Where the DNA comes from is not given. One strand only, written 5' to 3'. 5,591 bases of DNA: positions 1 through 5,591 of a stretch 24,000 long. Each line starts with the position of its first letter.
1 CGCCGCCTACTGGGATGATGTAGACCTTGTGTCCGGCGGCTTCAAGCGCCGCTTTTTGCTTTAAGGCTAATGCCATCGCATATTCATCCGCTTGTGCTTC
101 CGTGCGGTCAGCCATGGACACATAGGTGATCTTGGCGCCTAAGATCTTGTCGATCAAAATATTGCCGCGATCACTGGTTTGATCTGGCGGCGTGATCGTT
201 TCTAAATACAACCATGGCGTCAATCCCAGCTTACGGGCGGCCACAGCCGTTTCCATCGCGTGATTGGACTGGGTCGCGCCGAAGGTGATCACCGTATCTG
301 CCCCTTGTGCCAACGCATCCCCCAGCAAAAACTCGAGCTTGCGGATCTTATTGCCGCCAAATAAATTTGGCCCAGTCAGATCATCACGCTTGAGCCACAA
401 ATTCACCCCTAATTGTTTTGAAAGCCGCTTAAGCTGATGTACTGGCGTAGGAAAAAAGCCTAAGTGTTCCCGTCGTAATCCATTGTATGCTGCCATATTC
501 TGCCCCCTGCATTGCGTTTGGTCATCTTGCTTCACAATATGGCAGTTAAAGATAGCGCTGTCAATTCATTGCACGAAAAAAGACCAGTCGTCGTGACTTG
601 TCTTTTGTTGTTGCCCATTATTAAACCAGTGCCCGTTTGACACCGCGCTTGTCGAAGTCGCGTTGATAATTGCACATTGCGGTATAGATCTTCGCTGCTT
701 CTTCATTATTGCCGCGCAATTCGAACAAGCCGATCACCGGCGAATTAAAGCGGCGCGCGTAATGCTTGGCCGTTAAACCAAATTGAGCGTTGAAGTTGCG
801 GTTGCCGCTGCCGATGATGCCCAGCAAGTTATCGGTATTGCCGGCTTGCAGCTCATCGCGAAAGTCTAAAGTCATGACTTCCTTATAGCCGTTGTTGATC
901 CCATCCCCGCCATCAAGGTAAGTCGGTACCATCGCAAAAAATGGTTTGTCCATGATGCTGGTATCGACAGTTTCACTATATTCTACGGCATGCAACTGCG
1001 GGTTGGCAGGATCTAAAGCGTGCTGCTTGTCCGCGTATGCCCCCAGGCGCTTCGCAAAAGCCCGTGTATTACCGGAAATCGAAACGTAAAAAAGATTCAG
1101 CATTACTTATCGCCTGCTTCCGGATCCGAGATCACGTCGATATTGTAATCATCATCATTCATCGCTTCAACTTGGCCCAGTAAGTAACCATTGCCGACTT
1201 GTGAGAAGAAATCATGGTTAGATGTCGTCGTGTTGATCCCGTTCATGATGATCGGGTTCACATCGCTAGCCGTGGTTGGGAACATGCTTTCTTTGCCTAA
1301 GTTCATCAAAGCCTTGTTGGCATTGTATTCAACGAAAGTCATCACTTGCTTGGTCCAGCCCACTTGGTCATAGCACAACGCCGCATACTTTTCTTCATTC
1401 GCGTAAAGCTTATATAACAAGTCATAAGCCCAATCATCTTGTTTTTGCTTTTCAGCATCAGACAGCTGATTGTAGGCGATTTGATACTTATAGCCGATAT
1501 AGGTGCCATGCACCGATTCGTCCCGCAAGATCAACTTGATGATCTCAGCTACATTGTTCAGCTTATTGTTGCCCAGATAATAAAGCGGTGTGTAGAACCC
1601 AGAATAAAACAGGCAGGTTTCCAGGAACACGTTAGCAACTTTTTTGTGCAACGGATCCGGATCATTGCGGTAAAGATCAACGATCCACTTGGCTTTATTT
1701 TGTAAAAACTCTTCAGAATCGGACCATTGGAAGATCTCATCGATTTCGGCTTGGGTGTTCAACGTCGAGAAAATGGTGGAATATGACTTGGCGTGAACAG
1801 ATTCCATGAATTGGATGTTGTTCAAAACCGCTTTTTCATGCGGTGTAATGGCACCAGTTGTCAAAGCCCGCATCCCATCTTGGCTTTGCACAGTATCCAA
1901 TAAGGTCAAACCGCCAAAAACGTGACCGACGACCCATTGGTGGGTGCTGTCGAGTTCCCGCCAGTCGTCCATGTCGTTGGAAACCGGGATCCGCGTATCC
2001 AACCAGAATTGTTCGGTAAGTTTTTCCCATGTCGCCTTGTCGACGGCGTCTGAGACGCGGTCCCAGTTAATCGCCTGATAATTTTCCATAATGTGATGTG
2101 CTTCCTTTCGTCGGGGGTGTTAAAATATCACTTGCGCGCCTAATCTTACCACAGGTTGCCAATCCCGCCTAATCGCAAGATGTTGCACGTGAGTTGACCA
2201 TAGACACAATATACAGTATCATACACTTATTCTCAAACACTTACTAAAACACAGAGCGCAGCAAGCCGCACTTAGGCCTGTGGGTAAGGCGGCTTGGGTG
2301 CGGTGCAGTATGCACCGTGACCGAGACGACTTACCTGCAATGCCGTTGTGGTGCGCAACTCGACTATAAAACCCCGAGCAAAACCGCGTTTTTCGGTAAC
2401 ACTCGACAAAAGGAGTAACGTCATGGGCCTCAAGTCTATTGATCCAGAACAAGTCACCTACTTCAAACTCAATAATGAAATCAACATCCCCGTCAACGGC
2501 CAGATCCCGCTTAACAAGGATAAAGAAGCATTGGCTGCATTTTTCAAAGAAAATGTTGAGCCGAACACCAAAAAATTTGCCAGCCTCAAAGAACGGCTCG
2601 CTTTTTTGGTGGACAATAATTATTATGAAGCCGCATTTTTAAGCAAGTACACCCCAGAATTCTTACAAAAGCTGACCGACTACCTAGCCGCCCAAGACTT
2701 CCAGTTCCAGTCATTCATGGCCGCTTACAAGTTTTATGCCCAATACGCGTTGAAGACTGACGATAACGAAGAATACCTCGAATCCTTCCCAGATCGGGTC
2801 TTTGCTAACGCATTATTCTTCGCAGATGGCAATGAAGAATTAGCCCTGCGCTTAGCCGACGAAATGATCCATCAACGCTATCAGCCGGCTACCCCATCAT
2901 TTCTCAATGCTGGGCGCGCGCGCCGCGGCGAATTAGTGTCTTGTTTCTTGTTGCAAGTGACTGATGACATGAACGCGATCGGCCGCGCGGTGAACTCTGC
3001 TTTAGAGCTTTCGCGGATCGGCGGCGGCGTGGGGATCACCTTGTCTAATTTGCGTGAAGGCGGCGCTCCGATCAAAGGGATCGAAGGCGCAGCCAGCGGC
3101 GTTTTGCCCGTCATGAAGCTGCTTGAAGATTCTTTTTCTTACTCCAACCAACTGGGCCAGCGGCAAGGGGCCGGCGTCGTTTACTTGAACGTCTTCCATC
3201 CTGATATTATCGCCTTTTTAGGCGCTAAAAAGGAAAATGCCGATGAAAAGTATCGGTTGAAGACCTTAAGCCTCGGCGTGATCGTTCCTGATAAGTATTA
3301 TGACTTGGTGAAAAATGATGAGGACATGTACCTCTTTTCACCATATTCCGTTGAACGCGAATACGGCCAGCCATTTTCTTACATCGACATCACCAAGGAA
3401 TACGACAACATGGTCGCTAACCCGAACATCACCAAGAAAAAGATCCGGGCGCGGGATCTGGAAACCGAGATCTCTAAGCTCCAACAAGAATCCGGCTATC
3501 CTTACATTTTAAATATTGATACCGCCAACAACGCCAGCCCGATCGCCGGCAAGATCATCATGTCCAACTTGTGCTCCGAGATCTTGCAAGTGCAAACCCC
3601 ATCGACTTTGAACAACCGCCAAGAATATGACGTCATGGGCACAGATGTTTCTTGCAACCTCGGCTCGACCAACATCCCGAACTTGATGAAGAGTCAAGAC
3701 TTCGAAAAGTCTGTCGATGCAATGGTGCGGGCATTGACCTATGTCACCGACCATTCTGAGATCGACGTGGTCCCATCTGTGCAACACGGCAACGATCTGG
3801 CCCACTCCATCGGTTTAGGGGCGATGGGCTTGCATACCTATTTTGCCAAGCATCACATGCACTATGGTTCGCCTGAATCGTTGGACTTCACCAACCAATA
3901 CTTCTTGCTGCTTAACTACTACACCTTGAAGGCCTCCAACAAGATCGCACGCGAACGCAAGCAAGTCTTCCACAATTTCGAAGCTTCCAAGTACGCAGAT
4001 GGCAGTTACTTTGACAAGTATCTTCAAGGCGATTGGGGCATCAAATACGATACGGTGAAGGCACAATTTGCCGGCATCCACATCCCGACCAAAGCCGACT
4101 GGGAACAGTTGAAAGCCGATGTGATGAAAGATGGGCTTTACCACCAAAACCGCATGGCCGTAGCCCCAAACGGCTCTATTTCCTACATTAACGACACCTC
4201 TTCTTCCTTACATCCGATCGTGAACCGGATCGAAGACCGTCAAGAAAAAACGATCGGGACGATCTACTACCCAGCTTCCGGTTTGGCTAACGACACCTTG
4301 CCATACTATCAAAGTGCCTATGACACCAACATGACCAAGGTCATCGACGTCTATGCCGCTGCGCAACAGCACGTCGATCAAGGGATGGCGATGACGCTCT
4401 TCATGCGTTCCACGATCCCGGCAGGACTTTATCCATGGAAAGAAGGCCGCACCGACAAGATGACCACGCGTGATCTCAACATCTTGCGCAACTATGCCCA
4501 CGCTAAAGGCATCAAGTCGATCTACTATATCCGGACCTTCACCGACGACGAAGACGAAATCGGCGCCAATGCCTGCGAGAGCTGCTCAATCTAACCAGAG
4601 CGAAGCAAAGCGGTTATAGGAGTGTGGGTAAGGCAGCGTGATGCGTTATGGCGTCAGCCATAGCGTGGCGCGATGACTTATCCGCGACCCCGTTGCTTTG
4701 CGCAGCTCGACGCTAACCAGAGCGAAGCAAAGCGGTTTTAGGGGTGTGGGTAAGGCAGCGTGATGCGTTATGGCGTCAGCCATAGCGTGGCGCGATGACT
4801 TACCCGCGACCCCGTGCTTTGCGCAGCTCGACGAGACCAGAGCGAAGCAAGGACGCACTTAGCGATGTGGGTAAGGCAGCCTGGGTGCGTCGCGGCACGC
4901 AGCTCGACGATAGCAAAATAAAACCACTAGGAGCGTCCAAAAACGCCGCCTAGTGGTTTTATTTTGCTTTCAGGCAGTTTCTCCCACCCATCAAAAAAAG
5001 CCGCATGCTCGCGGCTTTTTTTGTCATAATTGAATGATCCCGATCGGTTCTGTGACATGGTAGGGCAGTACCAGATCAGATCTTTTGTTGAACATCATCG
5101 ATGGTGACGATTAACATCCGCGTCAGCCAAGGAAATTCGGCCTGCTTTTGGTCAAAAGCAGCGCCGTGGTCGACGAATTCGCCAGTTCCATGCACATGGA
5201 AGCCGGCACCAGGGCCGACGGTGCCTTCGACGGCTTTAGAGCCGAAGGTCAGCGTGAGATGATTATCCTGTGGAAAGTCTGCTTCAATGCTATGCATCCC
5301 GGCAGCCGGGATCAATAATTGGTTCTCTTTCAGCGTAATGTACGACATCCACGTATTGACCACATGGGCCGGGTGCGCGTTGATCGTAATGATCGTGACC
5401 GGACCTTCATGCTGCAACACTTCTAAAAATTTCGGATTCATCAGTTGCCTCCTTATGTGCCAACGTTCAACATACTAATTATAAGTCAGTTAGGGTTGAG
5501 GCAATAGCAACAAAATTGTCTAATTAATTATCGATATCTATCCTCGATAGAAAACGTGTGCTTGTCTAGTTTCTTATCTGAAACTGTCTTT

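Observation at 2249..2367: A fourth copy of the same repeat family inside the nrdE 5' leader, with a swapped apical hairpin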

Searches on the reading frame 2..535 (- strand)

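Call 11: search_protein_families(library=pfam, proteins=[window:2-535:-])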
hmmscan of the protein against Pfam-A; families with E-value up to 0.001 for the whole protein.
window:2-535:- (178 aa): 1 family
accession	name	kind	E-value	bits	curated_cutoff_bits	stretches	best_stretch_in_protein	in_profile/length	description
PF00291.31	PALP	-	6.4e-25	88.5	35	1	26-162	4-128/295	Pyridoxal-phosphate dependent enzyme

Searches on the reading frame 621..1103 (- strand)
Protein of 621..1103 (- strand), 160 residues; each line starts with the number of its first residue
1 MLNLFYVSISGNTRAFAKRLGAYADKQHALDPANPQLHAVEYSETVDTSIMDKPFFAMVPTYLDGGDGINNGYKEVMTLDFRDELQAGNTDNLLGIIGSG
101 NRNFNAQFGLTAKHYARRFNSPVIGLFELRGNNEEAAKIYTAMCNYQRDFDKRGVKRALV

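Call 11: search_protein_families(library=pfam, proteins=[window:621-1103:-])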
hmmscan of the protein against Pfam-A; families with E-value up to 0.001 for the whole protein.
window:621-1103:- (160 aa): 2 families
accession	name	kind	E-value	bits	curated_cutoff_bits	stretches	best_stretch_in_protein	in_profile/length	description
PF07972.16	Flavodoxin_NdrI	-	1.8e-26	93.1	27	1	5-140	2-119/120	NrdI Flavodoxin like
PF00258.30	Flavodoxin_1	-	7.1e-06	26.7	25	1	4-133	1-131/143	Flavodoxin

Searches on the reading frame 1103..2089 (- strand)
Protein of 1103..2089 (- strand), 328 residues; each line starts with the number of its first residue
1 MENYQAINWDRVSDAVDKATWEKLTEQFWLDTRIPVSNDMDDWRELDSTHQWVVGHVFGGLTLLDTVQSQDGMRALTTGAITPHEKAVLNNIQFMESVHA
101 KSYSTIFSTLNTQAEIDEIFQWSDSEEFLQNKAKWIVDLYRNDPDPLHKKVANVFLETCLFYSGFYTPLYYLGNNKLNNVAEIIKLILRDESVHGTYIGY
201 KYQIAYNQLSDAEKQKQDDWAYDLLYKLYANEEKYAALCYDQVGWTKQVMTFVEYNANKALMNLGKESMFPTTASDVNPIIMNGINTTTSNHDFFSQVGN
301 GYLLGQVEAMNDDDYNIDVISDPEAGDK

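Call 11: search_protein_families(library=pfam, proteins=[window:1103-2089:-])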
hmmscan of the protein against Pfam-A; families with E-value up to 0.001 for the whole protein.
window:1103-2089:- (328 aa): 1 family
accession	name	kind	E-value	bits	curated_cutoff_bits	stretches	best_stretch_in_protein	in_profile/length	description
PF00268.27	Ribonuc_red_sm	-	1.3e-83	281.1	33.6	1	7-279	2-281/281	Ribonucleotide reductase, small chain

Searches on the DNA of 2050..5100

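Call 6: search_rna_families(source=window, start=2050, end=5100, threshold=evalue, max_evalue=10, show_alignments=3)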
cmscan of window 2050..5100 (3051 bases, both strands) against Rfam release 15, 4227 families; matches with E-value up to 10: 15.
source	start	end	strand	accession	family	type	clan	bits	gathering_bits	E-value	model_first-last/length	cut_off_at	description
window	4909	4969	-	RF03975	mir-5881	Gene; miRNA;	-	28.1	87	0.00076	1-67/67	no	mir-5881 microRNA precursor family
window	4994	5061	-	RF02057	STnc40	Gene; sRNA;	-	22.7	45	0.9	1-70/70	no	Salmonella enterica sRNA STnc40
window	4991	5088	-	RF00506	Thr_leader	Cis-reg; leader;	-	21.7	55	0.59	1-118/118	no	Threonine operon leader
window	4909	4971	-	RF03781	mir-4524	Gene; miRNA;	-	20.5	68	0.57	13-72/84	no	mir-4524 microRNA precursor family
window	4740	4813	+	RF03242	mir-1397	Gene; miRNA;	-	19.6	70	1.4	1-84/84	no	mir-1397 microRNA precursor family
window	4203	4229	-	RF01103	UPD-PKc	Cis-reg;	-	19.2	40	9.8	1-29/29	no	Pseudoknot of upstream pseudoknot domain (UPD) of the 3'UTR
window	4919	5024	+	RF00106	RNAI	Gene; antisense;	-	18.4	47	3.2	1-102/102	no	RNAI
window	4323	4395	-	RF01014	mir-1306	Gene; miRNA;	-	17.9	70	2.5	1-72/72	no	mir-1306 microRNA precursor family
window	4993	5034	-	RF01388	isrD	Gene; sRNA;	-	17.9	37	3.3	1-51/51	no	isrD Hfq binding RNA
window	4994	5053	-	RF02552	RcsR1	Gene; sRNA;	-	17.6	60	2.7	1-96/96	no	RcsR1 sRNA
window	4933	5021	+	RF01394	isrK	Gene; sRNA;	-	17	50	1.5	1-77/77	no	isrK Hfq binding RNA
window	4928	5022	+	RF00512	Leu_leader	Cis-reg; leader;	-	16.9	50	4.1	1-148/148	no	Leucine operon leader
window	3312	3377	+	RF02478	GlsR10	Gene; snRNA; snoRNA; CD-box;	-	16.4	75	8.1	1-68/68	no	Small nucleolar RNA GlsR10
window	2148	2203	-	RF03163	c4-a1b1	Gene; antisense;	CL00128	15.1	46.7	2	1-53/53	no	a1, b1 targets of C4 antisense RNA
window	4994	5037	-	RF01394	isrK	Gene; sRNA;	-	14.8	50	5.7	1-77/77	no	isrK Hfq binding RNA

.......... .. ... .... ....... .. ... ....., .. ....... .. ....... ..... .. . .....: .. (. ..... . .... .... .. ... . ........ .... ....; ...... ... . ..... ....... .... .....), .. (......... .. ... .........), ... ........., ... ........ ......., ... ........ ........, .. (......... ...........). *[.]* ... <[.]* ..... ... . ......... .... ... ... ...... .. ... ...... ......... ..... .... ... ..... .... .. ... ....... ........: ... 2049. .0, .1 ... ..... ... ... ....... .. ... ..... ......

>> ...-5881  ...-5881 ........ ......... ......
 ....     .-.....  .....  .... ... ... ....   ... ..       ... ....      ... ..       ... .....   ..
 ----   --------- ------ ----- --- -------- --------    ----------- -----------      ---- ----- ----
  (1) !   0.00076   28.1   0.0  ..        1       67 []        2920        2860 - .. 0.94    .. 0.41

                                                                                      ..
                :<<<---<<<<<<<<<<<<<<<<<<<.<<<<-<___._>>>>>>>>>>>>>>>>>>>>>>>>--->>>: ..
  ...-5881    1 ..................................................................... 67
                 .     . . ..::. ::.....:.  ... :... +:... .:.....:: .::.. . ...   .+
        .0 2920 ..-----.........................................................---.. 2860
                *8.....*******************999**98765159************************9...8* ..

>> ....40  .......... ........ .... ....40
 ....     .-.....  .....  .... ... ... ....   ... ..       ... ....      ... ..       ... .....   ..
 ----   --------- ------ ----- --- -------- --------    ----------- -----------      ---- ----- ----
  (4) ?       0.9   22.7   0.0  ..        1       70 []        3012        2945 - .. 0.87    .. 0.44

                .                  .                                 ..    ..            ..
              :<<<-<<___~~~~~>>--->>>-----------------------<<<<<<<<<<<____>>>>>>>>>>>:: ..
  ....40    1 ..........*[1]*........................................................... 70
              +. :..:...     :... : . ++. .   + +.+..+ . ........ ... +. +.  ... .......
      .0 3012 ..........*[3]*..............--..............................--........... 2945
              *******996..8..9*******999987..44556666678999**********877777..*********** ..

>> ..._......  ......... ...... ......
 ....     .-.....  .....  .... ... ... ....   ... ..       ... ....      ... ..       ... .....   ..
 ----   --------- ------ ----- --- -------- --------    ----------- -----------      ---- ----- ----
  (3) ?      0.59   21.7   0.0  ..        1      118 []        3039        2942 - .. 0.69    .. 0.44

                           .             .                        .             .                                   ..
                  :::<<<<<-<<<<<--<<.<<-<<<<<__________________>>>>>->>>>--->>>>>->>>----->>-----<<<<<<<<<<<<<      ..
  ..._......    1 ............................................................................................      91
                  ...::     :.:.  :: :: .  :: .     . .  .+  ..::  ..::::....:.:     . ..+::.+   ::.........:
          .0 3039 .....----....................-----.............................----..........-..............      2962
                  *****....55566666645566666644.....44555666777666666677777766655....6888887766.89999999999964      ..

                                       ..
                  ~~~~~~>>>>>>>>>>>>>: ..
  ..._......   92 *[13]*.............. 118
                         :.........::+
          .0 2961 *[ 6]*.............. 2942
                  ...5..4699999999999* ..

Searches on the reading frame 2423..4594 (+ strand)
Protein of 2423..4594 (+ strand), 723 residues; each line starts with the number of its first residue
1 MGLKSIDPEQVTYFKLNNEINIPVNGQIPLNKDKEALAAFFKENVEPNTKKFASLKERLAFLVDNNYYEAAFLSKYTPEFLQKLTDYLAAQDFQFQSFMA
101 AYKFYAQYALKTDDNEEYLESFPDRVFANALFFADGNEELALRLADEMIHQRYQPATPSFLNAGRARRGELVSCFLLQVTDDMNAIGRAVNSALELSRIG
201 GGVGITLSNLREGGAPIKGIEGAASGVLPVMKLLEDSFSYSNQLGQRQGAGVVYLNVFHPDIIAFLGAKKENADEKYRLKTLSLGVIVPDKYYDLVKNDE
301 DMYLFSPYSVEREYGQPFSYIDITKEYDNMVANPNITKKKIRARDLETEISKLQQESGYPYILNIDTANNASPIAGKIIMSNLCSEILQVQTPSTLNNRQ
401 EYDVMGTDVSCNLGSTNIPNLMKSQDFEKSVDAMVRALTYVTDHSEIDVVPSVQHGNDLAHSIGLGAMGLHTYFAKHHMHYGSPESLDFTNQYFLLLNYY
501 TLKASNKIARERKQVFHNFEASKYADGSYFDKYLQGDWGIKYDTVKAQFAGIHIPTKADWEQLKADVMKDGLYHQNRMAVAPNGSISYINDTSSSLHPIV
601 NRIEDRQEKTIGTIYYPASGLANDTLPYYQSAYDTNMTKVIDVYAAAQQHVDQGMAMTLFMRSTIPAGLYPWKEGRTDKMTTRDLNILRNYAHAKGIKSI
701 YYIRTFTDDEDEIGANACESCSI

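Call 11: search_protein_families(library=pfam, proteins=[window:2423-4594:+])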
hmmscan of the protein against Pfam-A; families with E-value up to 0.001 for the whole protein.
window:2423-4594:+ (723 aa): 3 families
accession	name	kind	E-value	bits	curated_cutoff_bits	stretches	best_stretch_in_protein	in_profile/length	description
PF02867.20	Ribonuc_red_lgC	-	2.7e-157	525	23.9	1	172-703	1-523/523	Ribonucleotide reductase, barrel domain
PF08343.15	RNR_N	-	1.5e-29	102.3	29.4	1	13-93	1-82/82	Ribonucleotide reductase N-terminal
PF00317.26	Ribonuc_red_lgN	-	2.6e-15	56.7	28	1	95-168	2-77/77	Ribonucleotide reductase, all-alpha domain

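Call 31: find_related_loci(query=window:2423-4594:+, collection=genome_contigs, flank=1500)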
Query window:2423-4594:+ (723 aa) in genome_contigs; peptide patterns used: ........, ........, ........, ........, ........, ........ (x = any residue, [..] = any of these).
235 stretches matched a pattern; 217 encode a relative of the query (tblastn E <= 1e-3); the best 80 are kept; 80 distinct loci.
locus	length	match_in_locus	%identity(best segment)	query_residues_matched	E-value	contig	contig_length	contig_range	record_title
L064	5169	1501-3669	95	1-723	0e+0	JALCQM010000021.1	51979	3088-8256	MAG: Lactobacillus sp. isolate UW_DM_LACCAS3_1 Ga0455770_00264, whole genome shotgun sequence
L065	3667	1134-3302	92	1-723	0e+0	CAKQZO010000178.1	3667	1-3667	MAG: uncultured Lacticaseibacillus sp. isolate REFINED_METABAT215_TOP10_CONTIGS_1500_ASSEMBLY_K77_MERGED__Hadza_MoBio_ha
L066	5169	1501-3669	85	1-723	0e+0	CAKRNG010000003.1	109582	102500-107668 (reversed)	MAG: uncultured Lacticaseibacillus sp. isolate REFINED_METABAT215_TOP10_CONTIGS_1500_ASSEMBLY_K77_MERGED__Hadza_MoBio_ha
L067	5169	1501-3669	84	1-723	0e+0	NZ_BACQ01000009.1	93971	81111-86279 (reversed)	Lacticaseibacillus zeae DSM 20178 = KCTC 3804, whole genome shotgun sequence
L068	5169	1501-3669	84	1-723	0e+0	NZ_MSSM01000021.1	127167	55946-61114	Lacticaseibacillus chiayiensis strain NCYUAS rawlib.basecaller_c21, whole genome shotgun sequence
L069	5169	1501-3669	79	1-723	0e+0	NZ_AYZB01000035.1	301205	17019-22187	Latilactobacillus graminis DSM 20719 NODE_43, whole genome shotgun sequence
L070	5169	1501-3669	88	1-723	0e+0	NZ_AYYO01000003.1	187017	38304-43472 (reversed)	Lacticaseibacillus sharpeae JCM 1186 = DSM 20505 NODE_7, whole genome shotgun sequence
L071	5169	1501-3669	78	1-723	0e+0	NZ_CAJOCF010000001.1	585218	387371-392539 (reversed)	Latilactobacillus fragifolii strain AMBP162, whole genome shotgun sequence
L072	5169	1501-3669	80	1-723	0e+0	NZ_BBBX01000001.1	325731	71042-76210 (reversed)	Lacticaseibacillus saniviri JCM 17471 = DSM 24301 strain JCM 17471, whole genome shotgun sequence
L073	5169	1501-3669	80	1-723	0e+0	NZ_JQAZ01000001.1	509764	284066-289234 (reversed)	Lactobacillus selangorensis strain DSM 13344 Scaffold1, whole genome shotgun sequence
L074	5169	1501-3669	76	1-723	0e+0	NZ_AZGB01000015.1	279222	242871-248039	Liquorilactobacillus ghanensis DSM 18630 NODE_33, whole genome shotgun sequence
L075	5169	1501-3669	76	1-723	0e+0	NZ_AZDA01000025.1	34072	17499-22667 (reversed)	Loigolactobacillus bifermentans DSM 20003 NODE_30, whole genome shotgun sequence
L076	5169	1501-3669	76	1-723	0e+0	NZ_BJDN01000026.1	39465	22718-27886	Loigolactobacillus binensis strain 735-2 scaffold26, whole genome shotgun sequence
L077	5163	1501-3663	76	1-723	0e+0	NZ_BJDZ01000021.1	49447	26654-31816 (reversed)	Lactiplantibacillus plajomi strain NBRC 107333 scaffold21, whole genome shotgun sequence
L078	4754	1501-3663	74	1-723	0e+0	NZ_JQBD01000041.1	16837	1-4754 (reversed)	Pediococcus damnosus strain DSM 20331 Scaffold41, whole genome shotgun sequence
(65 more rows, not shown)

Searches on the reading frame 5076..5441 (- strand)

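Call 11: search_protein_families(library=pfam, proteins=[window:5076-5441:-])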
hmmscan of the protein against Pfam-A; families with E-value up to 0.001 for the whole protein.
window:5076-5441:- (121 aa): 1 family
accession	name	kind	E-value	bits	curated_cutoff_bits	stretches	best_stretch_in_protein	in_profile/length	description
PF01243.27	PNPOx_N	-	0.0002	22.1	28.1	1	2-98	2-84/120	Pyridoxamine 5'-phosphate oxidase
